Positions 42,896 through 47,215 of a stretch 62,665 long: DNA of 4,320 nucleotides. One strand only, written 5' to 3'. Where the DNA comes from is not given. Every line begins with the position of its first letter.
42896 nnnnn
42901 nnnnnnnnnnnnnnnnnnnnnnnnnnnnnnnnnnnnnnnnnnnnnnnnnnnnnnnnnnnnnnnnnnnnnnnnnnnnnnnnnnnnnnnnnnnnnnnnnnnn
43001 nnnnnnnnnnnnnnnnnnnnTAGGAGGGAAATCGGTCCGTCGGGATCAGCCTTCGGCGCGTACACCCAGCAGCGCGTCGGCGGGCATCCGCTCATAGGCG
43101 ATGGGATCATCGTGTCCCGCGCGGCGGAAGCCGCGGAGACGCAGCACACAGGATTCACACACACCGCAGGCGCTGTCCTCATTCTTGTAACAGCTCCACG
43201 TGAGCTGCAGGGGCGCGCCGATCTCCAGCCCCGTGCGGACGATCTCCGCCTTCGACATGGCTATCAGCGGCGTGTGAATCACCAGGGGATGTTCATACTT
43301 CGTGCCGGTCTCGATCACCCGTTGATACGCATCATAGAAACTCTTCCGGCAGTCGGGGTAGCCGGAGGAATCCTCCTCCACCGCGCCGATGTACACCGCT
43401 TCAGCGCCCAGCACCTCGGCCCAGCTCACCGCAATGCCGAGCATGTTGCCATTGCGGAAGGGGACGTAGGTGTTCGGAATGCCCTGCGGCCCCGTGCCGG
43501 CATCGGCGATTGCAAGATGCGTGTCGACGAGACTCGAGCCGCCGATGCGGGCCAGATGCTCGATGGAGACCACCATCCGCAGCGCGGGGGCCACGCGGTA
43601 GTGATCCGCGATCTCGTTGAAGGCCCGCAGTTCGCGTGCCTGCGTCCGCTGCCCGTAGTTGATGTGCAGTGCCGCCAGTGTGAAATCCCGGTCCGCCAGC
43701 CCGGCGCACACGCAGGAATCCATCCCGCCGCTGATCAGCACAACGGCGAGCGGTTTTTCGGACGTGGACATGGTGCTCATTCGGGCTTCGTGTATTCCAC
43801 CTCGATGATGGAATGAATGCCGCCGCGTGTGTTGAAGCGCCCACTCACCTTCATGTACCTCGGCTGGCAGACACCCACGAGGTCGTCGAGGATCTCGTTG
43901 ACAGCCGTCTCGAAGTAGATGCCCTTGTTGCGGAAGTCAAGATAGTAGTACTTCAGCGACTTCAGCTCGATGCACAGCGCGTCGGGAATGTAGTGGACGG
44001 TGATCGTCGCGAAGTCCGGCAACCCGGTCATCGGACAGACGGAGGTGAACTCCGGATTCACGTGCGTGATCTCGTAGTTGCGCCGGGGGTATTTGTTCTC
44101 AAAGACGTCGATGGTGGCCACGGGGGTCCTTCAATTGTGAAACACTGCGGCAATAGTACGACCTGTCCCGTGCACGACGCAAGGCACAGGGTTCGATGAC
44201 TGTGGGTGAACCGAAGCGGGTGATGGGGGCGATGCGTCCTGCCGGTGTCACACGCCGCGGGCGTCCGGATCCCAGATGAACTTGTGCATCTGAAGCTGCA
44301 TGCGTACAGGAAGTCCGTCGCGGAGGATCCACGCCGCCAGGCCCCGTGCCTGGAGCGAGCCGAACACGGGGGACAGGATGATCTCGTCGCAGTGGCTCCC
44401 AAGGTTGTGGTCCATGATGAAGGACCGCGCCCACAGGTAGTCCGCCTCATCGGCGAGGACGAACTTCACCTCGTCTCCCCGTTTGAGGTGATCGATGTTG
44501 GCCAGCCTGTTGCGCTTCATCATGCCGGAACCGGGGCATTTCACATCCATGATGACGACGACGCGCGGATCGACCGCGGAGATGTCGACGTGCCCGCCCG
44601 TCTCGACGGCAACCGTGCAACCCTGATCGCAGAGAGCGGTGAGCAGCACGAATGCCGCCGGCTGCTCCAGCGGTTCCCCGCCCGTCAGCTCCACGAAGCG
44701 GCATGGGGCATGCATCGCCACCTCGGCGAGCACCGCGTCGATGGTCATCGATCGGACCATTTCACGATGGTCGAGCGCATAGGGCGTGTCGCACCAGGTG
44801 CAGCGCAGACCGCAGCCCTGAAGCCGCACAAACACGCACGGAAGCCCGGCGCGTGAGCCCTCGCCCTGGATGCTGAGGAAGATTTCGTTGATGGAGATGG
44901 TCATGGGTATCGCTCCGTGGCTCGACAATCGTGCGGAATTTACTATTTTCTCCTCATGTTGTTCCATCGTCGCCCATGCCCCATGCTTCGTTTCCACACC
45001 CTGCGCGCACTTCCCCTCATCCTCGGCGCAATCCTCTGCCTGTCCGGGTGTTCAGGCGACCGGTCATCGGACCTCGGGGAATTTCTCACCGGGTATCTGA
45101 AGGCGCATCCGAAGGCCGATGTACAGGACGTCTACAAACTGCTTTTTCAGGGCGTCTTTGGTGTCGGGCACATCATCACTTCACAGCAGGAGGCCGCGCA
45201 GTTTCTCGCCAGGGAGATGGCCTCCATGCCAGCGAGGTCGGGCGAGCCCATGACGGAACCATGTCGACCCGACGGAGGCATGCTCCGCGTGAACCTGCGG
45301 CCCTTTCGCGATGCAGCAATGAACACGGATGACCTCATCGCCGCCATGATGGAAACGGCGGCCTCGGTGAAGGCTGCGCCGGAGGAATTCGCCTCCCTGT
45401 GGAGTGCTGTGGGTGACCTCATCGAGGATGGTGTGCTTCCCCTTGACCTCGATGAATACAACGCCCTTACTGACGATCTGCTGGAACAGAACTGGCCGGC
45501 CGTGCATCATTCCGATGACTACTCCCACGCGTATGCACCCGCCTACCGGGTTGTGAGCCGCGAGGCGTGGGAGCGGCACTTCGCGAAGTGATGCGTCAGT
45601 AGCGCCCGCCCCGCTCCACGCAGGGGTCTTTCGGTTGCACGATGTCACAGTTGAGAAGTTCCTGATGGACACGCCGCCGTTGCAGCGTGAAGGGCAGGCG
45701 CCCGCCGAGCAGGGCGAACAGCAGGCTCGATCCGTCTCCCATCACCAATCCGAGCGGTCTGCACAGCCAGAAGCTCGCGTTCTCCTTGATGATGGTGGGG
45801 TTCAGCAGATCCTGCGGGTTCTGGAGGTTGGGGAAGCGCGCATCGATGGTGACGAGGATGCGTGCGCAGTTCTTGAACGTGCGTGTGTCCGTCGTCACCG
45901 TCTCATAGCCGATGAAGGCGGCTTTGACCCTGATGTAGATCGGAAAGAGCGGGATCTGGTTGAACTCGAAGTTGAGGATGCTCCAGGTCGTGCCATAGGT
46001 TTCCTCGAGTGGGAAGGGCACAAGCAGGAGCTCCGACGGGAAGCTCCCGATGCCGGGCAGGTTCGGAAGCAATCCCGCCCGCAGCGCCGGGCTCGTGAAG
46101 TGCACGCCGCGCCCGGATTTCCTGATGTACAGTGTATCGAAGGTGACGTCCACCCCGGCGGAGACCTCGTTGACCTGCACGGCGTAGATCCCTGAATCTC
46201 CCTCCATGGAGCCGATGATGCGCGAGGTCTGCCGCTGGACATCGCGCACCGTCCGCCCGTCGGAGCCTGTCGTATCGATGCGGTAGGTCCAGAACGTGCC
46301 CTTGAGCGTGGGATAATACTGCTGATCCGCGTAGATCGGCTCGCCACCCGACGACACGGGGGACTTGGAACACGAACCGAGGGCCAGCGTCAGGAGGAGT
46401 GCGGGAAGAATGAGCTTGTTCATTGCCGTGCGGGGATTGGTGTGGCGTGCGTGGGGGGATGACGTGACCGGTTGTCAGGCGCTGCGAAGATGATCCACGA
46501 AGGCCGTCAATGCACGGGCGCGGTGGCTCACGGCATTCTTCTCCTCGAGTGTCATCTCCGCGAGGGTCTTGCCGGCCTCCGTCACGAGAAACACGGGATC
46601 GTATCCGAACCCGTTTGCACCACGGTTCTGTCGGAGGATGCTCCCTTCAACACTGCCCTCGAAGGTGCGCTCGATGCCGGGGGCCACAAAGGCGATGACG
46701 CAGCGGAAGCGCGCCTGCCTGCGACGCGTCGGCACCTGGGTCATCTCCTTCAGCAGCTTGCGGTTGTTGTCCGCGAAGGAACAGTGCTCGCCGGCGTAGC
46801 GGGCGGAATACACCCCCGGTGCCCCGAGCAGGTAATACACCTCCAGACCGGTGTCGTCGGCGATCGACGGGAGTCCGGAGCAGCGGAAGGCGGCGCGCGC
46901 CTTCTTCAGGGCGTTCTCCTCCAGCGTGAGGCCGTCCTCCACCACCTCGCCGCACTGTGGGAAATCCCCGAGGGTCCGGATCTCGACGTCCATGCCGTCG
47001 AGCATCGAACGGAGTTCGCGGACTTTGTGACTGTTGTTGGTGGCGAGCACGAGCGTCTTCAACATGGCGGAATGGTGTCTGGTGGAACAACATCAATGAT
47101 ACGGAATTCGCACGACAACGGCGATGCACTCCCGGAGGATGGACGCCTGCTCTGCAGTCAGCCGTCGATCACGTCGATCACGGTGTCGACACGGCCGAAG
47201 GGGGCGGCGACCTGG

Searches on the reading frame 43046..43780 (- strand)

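Call 40: search_protein_families(library=pfam, proteins=[window:43046-43780:-], max_evalue=0.001)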
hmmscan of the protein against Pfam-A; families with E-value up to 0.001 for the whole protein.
window:43046-43780:- (244 aa): 3 families
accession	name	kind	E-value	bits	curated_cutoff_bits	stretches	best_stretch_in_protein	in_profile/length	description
PF06508.19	QueC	-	9e-67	225.1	22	1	12-221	2-209/210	Queuosine biosynthesis protein QueC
PF02568.20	ThiI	-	1.7e-05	25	20.5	0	12-60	6-58/197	Thiamine biosynthesis protein (ThiI)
PF00733.27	Asn_synthase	-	0.00047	20.4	21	1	14-78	22-86/354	Asparagine synthase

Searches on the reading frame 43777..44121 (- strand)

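Call 40: search_protein_families(library=pfam, proteins=[window:43777-44121:-], max_evalue=0.001)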
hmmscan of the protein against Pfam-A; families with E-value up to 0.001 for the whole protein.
window:43777-44121:- (114 aa): 1 family
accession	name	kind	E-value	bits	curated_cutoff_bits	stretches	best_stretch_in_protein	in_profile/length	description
PF14489.11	QueF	-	6.3e-30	103.7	27.3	1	35-113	1-79/81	QueF-like protein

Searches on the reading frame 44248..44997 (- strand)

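Call 51: search_protein_families(library=pfam, proteins=[window:44248-44997:-], max_evalue=0.00001)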
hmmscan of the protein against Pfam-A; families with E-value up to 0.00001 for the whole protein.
window:44248-44997:- (249 aa): 1 family
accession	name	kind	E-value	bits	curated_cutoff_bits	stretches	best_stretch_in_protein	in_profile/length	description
PF04055.27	Radical_SAM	-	8.8e-09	36.2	29.5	1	60-137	5-88/166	Radical SAM superfamily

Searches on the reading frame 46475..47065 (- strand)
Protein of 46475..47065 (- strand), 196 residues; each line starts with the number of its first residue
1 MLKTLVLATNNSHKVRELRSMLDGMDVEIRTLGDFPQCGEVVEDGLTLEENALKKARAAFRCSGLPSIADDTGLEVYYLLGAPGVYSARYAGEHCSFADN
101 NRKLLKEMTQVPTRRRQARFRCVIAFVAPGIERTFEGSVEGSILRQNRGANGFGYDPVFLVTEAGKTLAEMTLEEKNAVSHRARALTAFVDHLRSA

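Call 52: search_protein_families(library=pfam, proteins=[window:46475-47065:-], max_evalue=0.00001)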
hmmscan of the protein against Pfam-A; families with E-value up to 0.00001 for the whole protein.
window:46475-47065:- (196 aa): 1 family
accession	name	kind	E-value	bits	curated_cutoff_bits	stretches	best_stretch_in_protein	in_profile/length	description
PF01725.21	Ham1p_like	-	8.2e-68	228.4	22.5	1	5-191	1-185/186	Ham1 family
